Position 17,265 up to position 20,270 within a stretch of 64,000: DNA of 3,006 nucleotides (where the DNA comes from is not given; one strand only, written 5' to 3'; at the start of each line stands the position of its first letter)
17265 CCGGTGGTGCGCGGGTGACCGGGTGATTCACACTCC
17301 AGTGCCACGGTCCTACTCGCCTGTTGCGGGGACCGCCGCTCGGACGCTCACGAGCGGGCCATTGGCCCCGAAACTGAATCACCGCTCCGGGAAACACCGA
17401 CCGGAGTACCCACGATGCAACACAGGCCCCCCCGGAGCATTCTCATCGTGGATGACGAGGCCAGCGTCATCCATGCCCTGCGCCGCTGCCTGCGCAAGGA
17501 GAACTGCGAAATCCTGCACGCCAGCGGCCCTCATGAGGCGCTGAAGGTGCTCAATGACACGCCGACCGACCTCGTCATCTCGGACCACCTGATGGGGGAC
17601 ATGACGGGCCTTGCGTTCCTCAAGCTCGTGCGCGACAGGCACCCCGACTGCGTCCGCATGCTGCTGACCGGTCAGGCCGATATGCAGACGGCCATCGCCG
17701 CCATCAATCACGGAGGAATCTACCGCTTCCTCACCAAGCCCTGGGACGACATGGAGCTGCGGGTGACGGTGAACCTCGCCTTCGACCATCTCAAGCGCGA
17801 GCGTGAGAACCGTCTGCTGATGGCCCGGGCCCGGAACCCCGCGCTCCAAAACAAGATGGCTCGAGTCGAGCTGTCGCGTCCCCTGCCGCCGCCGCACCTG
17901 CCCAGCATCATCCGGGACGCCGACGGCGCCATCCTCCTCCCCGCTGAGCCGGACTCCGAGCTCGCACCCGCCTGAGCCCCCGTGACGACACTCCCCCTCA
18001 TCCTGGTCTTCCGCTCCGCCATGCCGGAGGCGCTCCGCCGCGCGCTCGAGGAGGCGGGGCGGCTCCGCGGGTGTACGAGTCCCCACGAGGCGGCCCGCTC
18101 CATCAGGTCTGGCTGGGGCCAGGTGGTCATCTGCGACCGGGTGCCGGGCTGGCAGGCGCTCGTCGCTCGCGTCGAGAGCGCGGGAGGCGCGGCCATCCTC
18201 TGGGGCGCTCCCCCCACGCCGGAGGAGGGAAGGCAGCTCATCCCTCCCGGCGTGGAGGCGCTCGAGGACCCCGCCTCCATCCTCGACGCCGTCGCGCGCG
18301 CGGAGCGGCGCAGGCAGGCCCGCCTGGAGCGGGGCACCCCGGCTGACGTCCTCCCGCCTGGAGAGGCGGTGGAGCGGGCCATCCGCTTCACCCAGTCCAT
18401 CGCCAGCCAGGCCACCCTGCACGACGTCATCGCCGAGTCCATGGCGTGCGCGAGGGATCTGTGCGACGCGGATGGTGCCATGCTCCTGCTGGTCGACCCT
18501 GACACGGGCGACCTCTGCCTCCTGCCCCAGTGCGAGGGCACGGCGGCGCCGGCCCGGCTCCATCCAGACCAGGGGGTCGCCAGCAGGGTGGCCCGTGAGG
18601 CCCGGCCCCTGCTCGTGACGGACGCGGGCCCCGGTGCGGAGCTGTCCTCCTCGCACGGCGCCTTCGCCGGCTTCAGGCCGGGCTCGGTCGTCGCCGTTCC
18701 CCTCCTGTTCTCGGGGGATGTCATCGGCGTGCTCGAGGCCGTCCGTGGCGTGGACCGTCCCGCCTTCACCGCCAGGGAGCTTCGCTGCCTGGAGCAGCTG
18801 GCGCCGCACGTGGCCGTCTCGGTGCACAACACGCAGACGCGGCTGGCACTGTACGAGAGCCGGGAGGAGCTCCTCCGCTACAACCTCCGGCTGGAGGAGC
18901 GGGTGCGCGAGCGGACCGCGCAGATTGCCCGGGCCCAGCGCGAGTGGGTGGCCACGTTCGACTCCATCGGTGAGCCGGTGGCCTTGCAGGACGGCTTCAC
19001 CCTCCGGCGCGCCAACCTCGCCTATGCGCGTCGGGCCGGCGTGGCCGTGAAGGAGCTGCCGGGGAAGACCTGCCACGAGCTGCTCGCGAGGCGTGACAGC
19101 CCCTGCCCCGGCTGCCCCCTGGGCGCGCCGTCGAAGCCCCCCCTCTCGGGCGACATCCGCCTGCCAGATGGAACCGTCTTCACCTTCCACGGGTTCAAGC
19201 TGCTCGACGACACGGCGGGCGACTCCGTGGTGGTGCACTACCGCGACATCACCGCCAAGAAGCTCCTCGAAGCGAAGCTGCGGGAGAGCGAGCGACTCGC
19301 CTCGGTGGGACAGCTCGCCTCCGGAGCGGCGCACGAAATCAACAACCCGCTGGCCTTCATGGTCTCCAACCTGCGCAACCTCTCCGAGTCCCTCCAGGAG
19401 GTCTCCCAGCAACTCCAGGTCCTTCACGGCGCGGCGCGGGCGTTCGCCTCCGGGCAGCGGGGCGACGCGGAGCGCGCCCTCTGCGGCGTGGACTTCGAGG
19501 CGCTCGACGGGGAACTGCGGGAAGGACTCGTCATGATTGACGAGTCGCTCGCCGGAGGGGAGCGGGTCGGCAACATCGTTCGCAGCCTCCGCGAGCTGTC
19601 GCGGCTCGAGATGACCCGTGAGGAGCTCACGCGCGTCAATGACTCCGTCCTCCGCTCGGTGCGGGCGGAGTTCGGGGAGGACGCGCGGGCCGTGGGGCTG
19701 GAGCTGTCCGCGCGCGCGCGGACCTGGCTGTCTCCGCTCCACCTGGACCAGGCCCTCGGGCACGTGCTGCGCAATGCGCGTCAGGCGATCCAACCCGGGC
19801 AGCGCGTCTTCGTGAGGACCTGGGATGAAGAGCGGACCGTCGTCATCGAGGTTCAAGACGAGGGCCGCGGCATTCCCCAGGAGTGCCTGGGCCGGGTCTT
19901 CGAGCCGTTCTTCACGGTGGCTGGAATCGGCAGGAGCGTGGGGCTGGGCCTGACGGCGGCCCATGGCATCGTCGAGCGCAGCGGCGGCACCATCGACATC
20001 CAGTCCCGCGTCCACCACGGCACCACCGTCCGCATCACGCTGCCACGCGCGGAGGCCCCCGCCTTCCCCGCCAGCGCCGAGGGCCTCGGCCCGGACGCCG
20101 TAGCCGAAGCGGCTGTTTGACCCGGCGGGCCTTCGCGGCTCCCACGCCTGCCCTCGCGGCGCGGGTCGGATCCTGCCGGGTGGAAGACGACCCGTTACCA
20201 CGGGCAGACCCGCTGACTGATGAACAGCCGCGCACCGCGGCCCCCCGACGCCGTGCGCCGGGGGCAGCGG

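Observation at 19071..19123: Paralogous PAS modules with a conserved C-H...PCPGC cysteine cluster in the two histidine kinases flanking the chaperone-usher locus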

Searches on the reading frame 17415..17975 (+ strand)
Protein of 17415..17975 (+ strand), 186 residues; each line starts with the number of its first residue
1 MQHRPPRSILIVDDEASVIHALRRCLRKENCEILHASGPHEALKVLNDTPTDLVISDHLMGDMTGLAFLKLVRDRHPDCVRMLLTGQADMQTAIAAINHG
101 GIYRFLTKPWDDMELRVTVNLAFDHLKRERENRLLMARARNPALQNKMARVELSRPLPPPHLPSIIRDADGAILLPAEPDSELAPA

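Call 31: search_protein_families(library=pfam, proteins=[window:17415-17975:+], max_evalue=0.001)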
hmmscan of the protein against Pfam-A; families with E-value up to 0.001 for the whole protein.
window:17415-17975:+ (186 aa): 1 family
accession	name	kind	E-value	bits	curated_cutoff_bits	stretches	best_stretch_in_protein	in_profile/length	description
PF00072.30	Response_reg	-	1.3e-22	80.5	30.2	1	9-119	1-110/111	Response regulator receiver domain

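Call 47: search_protein_families(library=ncbifam, proteins=[window:17415-17975:+], max_evalue=1e-20)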
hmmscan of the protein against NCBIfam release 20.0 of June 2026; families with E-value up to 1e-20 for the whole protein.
window:17415-17975:+ (186 aa): 1 family
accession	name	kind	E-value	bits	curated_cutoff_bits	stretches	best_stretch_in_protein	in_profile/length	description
NF053512.1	nitric_RR_NosR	exception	5.4e-49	167.3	400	1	9-143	1-137/422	response regulator c-di-GMP phosphodiesterase, NosR family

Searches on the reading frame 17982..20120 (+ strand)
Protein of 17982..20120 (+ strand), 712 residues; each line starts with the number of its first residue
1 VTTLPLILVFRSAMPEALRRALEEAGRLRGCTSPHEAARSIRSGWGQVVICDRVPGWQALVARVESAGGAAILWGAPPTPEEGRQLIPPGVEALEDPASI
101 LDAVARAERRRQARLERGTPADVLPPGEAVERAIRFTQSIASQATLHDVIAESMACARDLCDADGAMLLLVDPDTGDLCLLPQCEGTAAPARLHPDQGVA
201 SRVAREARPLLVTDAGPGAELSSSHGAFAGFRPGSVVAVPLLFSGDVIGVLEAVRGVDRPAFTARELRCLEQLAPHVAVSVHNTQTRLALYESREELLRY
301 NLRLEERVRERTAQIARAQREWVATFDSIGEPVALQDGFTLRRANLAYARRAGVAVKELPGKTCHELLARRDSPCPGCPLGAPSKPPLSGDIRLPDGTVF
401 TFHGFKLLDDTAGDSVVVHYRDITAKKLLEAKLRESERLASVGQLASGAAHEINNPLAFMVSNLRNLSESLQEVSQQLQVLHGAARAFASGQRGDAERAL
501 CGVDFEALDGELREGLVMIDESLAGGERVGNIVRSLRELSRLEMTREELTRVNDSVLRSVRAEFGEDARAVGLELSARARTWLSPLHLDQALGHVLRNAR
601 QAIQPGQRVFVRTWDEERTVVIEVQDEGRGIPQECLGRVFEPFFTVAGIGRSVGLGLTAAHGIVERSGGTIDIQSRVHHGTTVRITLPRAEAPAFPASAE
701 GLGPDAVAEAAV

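Call 4: search_protein_families(library=pfam, proteins=[window:17982-20120:+], max_evalue=0.1)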
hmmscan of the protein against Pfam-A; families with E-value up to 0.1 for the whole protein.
window:17982-20120:+ (712 aa): 8 families
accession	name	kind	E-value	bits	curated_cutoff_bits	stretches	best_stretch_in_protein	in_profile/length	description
PF02518.31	HATPase_c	-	1e-19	71.5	26.4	1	585-690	3-110/111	Histidine kinase-, DNA gyrase B-, and HSP90-like ATPase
PF13185.12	GAF_2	-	1.4e-14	54.9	28.6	1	144-280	2-134/136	GAF domain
PF01590.32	GAF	-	3.5e-12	47.4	22.4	1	146-280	2-132/133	GAF domain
PF00512.31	HisKA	-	9.3e-08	32.4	26.9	1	443-484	3-46/66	His Kinase A (phospho-acceptor) domain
PF13492.12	GAF_3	-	2.4e-07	31.7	27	1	147-282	3-128/129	GAF domain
PF13581.12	HATPase_c_2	-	0.00049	20.5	27.4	1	587-686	31-126/127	Histidine kinase-like ATPase domain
PF13188.13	PAS_8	-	0.0051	17.1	21.8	1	326-375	7-54/65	PAS domain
PF08448.16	PAS_4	-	0.056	14.1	23.1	0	327-371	2-47/110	PAS fold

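Call 13: search_protein_families(library=ncbifam, proteins=[window:17982-20120:+], max_evalue=0.01)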
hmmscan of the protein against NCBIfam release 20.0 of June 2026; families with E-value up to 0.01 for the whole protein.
window:17982-20120:+ (712 aa): 79 families (the best 25 are shown)
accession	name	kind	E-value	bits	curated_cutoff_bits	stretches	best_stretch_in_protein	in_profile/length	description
NF038348.1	T2SS_HK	subfamily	5.5e-48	163.8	450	1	432-688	317-572/574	histidine kinase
NF008468.0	PRK11360.1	equivalog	5.1e-39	134.1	646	2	528-691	443-610/616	two-component system sensor histidine kinase AtoS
NF052574.1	HisKinEspCMyxo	equivalog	9.6e-38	129.9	1200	2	511-695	452-643/785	serine histidine kinase EspC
NF052573.1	HisKinEspAMyxo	equivalog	1.1e-36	126.2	1400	2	518-690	431-612/755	serine histidine kinase EspA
NF046020.1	HisKinCckABruc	equivalog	2.8e-30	104.9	1000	2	613-691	631-709/868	cell cycle histidine kinase CckA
NF007688.0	PRK10364.1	equivalog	3.5e-29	101.9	479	2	526-690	286-452/460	two-component system sensor histidine kinase ZraS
NF046026.1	HisKinCckACaul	equivalog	7.1e-29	100.4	1000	2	616-695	459-538/678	cell cycle histidine kinase CckA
NF047497.1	HK_LIC_12097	equivalog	1.2e-28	99.9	500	3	514-688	189-365/367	LIC_12097 family sensor histidine kinase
NF010411.0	PRK13837.1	equivalog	4.8e-28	97.6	647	2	583-694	556-680/828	two-component system VirA-like sensor kinase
NF010076.0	PRK13557.1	subfamily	2.2e-26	92.4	631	2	591-692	281-397/540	histidine kinase famiy protein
NF053867.1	SprKinKinDBac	equivalog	6.2e-24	84.3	775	1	587-691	397-499/500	sporulation kinase KinD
NF008312.0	PRK11100.1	equivalog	4e-19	68.8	356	1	526-690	301-475/477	two-component system sensor histidine kinase CreC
NF046044.1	PnpS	equivalog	2.3e-18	66.4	400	1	526-688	217-390/390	two-component system histidine kinase PnpS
TIGR02966.1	phoR_proteo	equivalog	3.8e-17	62.3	334.2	1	526-686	161-332/333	phosphate regulon sensor histidine kinase PhoR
TIGR02916.1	PEP_his_kin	equivalog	9.7e-17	60.8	300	1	531-688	526-679/679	XrtA/PEP-CTERM system histidine kinase PrsK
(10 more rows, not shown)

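Call 14: find_homologous_proteins(query=window:17982-20117:+, max_evalue=1e-10)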
Query window:17982-20117:+ (712 aa): 566 proteins with E <= 1e-10 among 8000 candidates; the best 120 are listed.
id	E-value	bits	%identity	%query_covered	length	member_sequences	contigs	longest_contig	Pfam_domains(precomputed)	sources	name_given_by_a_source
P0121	0.0e+0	1563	100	100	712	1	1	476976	PF13185.13,PF01590.33,PF02518.32,PF13492.13,PF00512.32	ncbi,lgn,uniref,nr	ncbi:hypothetical protein KH5H1_60940 [Corallococcus caeni]|uniref:ATP-binding protein n=1 Tax=Coral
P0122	3.5e-277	939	65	97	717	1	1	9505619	PF13185.13,PF01590.33,PF02518.32,PF00512.32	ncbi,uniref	ncbi:ATP-binding protein [Myxococcus sp. Y35]|uniref:ATP-binding protein n=1 Tax=Pseudomyxococcus fl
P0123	3.1e-215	735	54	97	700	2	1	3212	PF13185.13,PF01590.33,PF02518.32,PF13492.13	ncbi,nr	ncbi:MAG TPA: ATP-binding protein [Aggregicoccus sp.]|nr:ATP-binding protein [Aggregicoccus sp.]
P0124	4.7e-193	661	49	97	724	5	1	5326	PF13185.13,PF01590.33,PF02518.32,PF13492.13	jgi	jgi:signal transduction histidine kinase/GAF domain-containing protein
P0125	7.7e-192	657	51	98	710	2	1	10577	PF13185.13,PF01590.33,PF02518.32,PF00512.32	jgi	jgi:signal transduction histidine kinase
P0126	1.6e-190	653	48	97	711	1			PF13185.13,PF01590.33,PF02518.32,PF13492.13,PF00512.32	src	-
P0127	8.3e-190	651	51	97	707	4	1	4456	PF13185.13,PF01590.33,PF02518.32,PF13492.13,PF00512.32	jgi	jgi:signal transduction histidine kinase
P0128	2.6e-189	649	48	97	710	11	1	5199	PF13185.13,PF01590.33,PF02518.32,PF13492.13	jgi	-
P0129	5.5e-189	648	49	98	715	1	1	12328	PF13185.13,PF01590.33,PF02518.32,PF13492.13,PF00512.32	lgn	-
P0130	3.9e-187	642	48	97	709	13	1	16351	PF13185.13,PF01590.33,PF02518.32,PF13492.13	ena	-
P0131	4.8e-186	638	49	97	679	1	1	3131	PF13185.13,PF01590.33,PF02518.32,PF13492.13,PF00512.32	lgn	-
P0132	1.1e-185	637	47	100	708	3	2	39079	PF13185.13,PF01590.33,PF02518.32,PF13492.13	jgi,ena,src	-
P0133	1.3e-184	634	47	97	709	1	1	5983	PF13185.13,PF01590.33,PF02518.32,PF13492.13,PF00512.32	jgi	jgi:C4-dicarboxylate-specific signal transduction histidine kinase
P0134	3.3e-182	626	49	97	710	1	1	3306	PF13185.13,PF01590.33,PF02518.32,PF13492.13,PF00512.32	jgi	jgi:two-component system, NtrC family, sensor kinase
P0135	8.2e-182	624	48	94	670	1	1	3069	PF13185.13,PF01590.33,PF02518.32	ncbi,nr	ncbi:MAG TPA: ATP-binding protein, partial [Myxococcaceae bacterium]|nr:ATP-binding protein [Myxococ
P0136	2.2e-180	620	48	96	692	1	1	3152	PF13185.13,PF01590.33,PF02518.32,PF00512.32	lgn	-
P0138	3.0e-178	613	49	97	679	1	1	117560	PF13185.13,PF01590.33,PF02518.32,PF00512.32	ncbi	-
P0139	2.0e-176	606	49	98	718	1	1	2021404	PF13185.13,PF01590.33,PF02518.32,PF13492.13,PF00512.32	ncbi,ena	-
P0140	3.9e-176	606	47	98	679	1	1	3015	PF13185.13,PF01590.33,PF02518.32,PF13492.13,PF00512.32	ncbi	ncbi:MAG: ATP-binding protein [Myxococcaceae bacterium]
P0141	3.3e-175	602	48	97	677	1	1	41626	PF13185.13,PF01590.33,PF02518.32,PF00512.32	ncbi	-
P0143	2.1e-173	596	48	97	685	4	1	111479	PF13185.13,PF01590.33,PF02518.32,PF13492.13,PF00512.32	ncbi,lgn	-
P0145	2.2e-172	593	46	97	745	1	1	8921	PF13185.13,PF01590.33,PF08448.17,PF02518.32,PF13492.13,PF00512.32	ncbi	-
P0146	1.8e-169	584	49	91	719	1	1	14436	PF13185.13,PF01590.33,PF02518.32,PF13492.13,PF00512.32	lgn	-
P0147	6.1e-169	582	46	99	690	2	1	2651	PF13185.13,PF01590.33,PF02518.32,PF00512.32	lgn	-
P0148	2.1e-167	577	46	97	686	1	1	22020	PF01590.33,PF02518.32,PF00512.32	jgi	jgi:two-component system NtrC family sensor kinase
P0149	2.0e-165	570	50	90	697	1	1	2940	PF13185.13,PF01590.33,PF02518.32,PF00512.32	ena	-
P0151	1.4e-164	567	45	96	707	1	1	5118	PF13185.13,PF01590.33,PF02518.32,PF13492.13,PF00512.32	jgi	jgi:two-component system NtrC family sensor kinase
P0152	6.3e-163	562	46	93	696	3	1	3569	PF13185.13,PF01590.33,PF02518.32,PF13492.13,PF00512.32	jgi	jgi:two-component system, NtrC family, sensor kinase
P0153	7.6e-163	562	45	96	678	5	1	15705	PF13185.13,PF01590.33,PF02518.32,PF13492.13,PF00512.32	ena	-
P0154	1.3e-162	561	46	97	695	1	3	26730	PF13185.13,PF01590.33,PF02518.32,PF13492.13,PF00512.32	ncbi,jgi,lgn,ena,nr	ncbi:MAG: GAF domain-containing protein [Myxococcaceae bacterium]|jgi:signal transduction histidine 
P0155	2.2e-162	560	45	96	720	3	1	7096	PF13185.13,PF01590.33,PF08448.17,PF02518.32,PF13492.13,PF00512.32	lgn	-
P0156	4.9e-162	559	47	93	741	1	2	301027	PF13185.13,PF01590.33,PF08448.17,PF02518.32,PF13492.13,PF00512.32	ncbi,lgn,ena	-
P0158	3.8e-161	556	46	93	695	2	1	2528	PF13185.13,PF01590.33,PF02518.32,PF13492.13,PF00512.32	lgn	-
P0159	9.8e-161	555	48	91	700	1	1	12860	PF13426.14,PF13185.13,PF01590.33,PF02518.32,PF13492.13,PF00512.32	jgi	jgi:two-component system NtrC family sensor kinase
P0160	1.9e-160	554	47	94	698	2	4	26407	PF13185.13,PF01590.33,PF02518.32,PF13492.13,PF00512.32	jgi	jgi:signal transduction histidine kinase/putative methionine-R-sulfoxide reductase with GAF domain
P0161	7.4e-160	552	50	83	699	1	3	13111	PF13185.13,PF01590.33,PF02518.32,PF13492.13,PF00512.32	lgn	-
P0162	1.2e-159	551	45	97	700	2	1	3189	PF13185.13,PF01590.33,PF02518.32,PF00512.32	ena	-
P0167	1.7e-156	541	46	93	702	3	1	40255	PF13185.13,PF01590.33,PF02518.32,PF13492.13,PF00512.32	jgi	jgi:C4-dicarboxylate-specific signal transduction histidine kinase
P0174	1.8e-155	537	45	94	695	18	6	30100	PF13185.13,PF01590.33,PF02518.32,PF13492.13,PF00512.32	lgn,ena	-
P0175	3.0e-155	537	46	93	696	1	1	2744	PF13185.13,PF01590.33,PF02518.32,PF13492.13,PF00512.32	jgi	jgi:signal transduction histidine kinase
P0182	2.5e-153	530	50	78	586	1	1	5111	PF13185.13,PF01590.33,PF02518.32,PF13492.13,PF00512.32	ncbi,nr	ncbi:MAG: GAF domain-containing protein, partial [Archangium sp.]|nr:GAF domain-containing protein [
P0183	5.2e-153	529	46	94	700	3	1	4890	PF13185.13,PF01590.33,PF02518.32,PF13492.13,PF00512.32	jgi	jgi:signal transduction histidine kinase/GAF domain-containing protein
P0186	2.8e-152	527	46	93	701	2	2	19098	PF13185.13,PF01590.33,PF02518.32,PF13492.13,PF00512.32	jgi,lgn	jgi:two-component system NtrC family sensor kinase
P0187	3.3e-152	526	47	92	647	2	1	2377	PF13185.13,PF01590.33,PF02518.32,PF00512.32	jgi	jgi:two-component system NtrC family sensor kinase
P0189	2.5e-151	524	48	83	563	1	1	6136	PF13185.13,PF01590.33,PF02518.32,PF13492.13,PF00512.32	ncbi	ncbi:MAG: ATP-binding protein [Myxococcaceae bacterium]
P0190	4.4e-151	523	46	91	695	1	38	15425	PF13185.13,PF01590.33,PF02518.32,PF13492.13,PF00512.32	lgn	-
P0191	4.8e-151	523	45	93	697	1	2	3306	PF13185.13,PF01590.33,PF02518.32,PF13492.13,PF00512.32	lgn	-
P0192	5.5e-151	522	43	96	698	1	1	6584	PF13185.13,PF01590.33,PF02518.32,PF13492.13,PF00512.32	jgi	-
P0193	8.0e-151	522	43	96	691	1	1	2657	PF13185.13,PF01590.33,PF02518.32,PF13492.13,PF00512.32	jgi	jgi:signal transduction histidine kinase/GAF domain-containing protein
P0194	8.4e-151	522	44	92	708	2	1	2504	PF13185.13,PF01590.33,PF02518.32,PF13492.13,PF00512.32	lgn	-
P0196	4.4e-150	519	45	96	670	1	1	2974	PF13185.13,PF01590.33,PF02518.32,PF13492.13,PF00512.32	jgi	jgi:signal transduction histidine kinase/putative methionine-R-sulfoxide reductase with GAF domain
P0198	2.4e-149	517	45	93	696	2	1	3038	PF13185.13,PF01590.33,PF08448.17,PF02518.32,PF13492.13,PF00512.32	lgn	-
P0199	4.6e-149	516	45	96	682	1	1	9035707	PF13185.13,PF01590.33,PF02518.32,PF13492.13,PF00512.32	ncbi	ncbi:MAG: ATP-binding protein [Myxococcaceae bacterium]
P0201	1.1e-148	515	44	92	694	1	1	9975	PF13185.13,PF01590.33,PF02518.32,PF13492.13,PF00512.32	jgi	jgi:two-component system, NtrC family, sensor kinase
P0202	2.3e-148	514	45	92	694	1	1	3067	PF13185.13,PF01590.33,PF02518.32,PF13492.13,PF00512.32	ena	-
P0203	6.3e-148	512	51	76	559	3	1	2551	PF13185.13,PF01590.33,PF08448.17,PF02518.32,PF13492.13,PF00512.32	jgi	jgi:C4-dicarboxylate-specific signal transduction histidine kinase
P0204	7.9e-148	512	45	93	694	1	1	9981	PF13185.13,PF01590.33,PF08448.17,PF02518.32,PF13492.13,PF00512.32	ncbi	-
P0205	1.0e-146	508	44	92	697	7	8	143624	PF13185.13,PF01590.33,PF02518.32,PF13492.13,PF00512.32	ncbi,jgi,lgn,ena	jgi:signal transduction histidine kinase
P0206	1.1e-146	508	45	92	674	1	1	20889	PF13185.13,PF01590.33,PF02518.32,PF13492.13,PF00512.32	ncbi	-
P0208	2.5e-146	507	45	90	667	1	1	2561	PF13185.13,PF01590.33,PF02518.32,PF13492.13,PF00512.32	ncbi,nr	ncbi:MAG TPA: ATP-binding protein [Myxococcaceae bacterium]|nr:ATP-binding protein [Myxococcaceae ba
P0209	2.9e-146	507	47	81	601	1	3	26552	PF13185.13,PF01590.33,PF02518.32,PF13492.13,PF00512.32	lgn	-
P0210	4.1e-146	506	45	91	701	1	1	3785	PF13185.13,PF01590.33,PF08448.17,PF02518.32,PF13492.13,PF00512.32,PF13589.13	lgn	-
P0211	5.5e-146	506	46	91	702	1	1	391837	PF13185.13,PF01590.33,PF02518.32,PF13492.13,PF00512.32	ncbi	ncbi:MAG: ATP-binding protein [Myxococcaceae bacterium]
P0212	6.0e-146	506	44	97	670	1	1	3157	PF13185.13,PF01590.33,PF02518.32,PF13492.13,PF00512.32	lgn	-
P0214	9.4e-146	505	43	96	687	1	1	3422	PF13185.13,PF01590.33,PF08448.17,PF02518.32,PF13492.13,PF00512.32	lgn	-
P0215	5.0e-145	503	45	92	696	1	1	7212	PF13185.13,PF01590.33,PF02518.32,PF13492.13,PF00512.32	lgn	-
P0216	5.6e-145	503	44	92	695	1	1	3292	PF13185.13,PF01590.33,PF02518.32,PF13492.13,PF00512.32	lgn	-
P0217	9.8e-145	502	43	96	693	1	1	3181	PF13185.13,PF01590.33,PF08448.17,PF02518.32,PF13492.13,PF00512.32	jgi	jgi:two-component system NtrC family sensor kinase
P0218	1.1e-144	502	43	93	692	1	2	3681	PF13185.13,PF01590.33,PF08448.17,PF02518.32,PF13492.13,PF00512.32,PF13589.13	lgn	-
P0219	5.8e-144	499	45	89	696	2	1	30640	PF13185.13,PF01590.33,PF02518.32,PF13492.13,PF00512.32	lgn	-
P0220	1.5e-143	498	47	80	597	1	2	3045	PF13185.13,PF01590.33,PF02518.32,PF13492.13,PF00512.32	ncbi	-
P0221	1.8e-143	498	47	79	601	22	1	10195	PF13185.13,PF01590.33,PF02518.32,PF13492.13,PF00512.32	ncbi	-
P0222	2.9e-142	494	44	93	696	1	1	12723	PF13185.13,PF01590.33,PF08448.17,PF02518.32,PF13492.13,PF00512.32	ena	-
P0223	3.0e-142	494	47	81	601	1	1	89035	PF13185.13,PF01590.33,PF02518.32,PF13492.13,PF00512.32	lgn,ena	-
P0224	2.3e-141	491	43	93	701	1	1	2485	PF13185.13,PF01590.33,PF02518.32,PF00512.32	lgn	-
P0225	4.2e-141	490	48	79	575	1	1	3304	PF13185.13,PF01590.33,PF02518.32,PF00512.32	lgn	-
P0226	5.4e-141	489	48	81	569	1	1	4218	PF13185.13,PF01590.33,PF02518.32,PF13492.13,PF00512.32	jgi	jgi:C4-dicarboxylate-specific signal transduction histidine kinase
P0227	4.3e-140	486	47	78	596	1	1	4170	PF13185.13,PF01590.33,PF02518.32,PF13492.13,PF00512.32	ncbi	ncbi:MAG: ATP-binding protein [Myxococcaceae bacterium]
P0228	1.0e-139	485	44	92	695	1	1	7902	PF13185.13,PF01590.33,PF02518.32,PF13492.13,PF00512.32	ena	-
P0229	1.9e-137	478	43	97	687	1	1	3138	PF13185.13,PF01590.33,PF02518.32,PF00512.32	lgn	-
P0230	5.5e-136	473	51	64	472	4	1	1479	PF01590.33,PF02518.32,PF00512.32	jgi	jgi:C4-dicarboxylate-specific signal transduction histidine kinase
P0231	6.4e-136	473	46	80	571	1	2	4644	PF13185.13,PF01590.33,PF08448.17,PF02518.32,PF13492.13,PF00512.32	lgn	-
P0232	1.4e-135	472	46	79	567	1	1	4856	PF13185.13,PF01590.33,PF08448.17,PF02518.32,PF13492.13,PF00512.32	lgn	-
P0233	1.2e-132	462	46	80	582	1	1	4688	PF13185.13,PF01590.33,PF08448.17,PF02518.32,PF13492.13,PF00512.32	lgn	-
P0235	8.7e-132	459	47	79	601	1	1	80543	PF13185.13,PF01590.33,PF02518.32,PF13492.13,PF00512.32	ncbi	ncbi:MAG: ATP-binding protein [Myxococcota bacterium]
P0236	1.0e-131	459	45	78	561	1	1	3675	PF13185.13,PF01590.33,PF02518.32,PF13492.13,PF00512.32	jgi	jgi:two-component system, NtrC family, sensor kinase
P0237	3.7e-130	454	48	68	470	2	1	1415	PF01590.33,PF08448.17,PF02518.32,PF00512.32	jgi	jgi:two-component system, NtrC family, sensor kinase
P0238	5.2e-129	450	52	61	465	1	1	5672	PF13185.13,PF01590.33,PF00512.32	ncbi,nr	ncbi:MAG TPA: GAF domain-containing protein, partial [Myxococcaceae bacterium]|nr:GAF domain-contain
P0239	7.5e-129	449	46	80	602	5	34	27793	PF13185.13,PF01590.33,PF02518.32,PF13492.13,PF00512.32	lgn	-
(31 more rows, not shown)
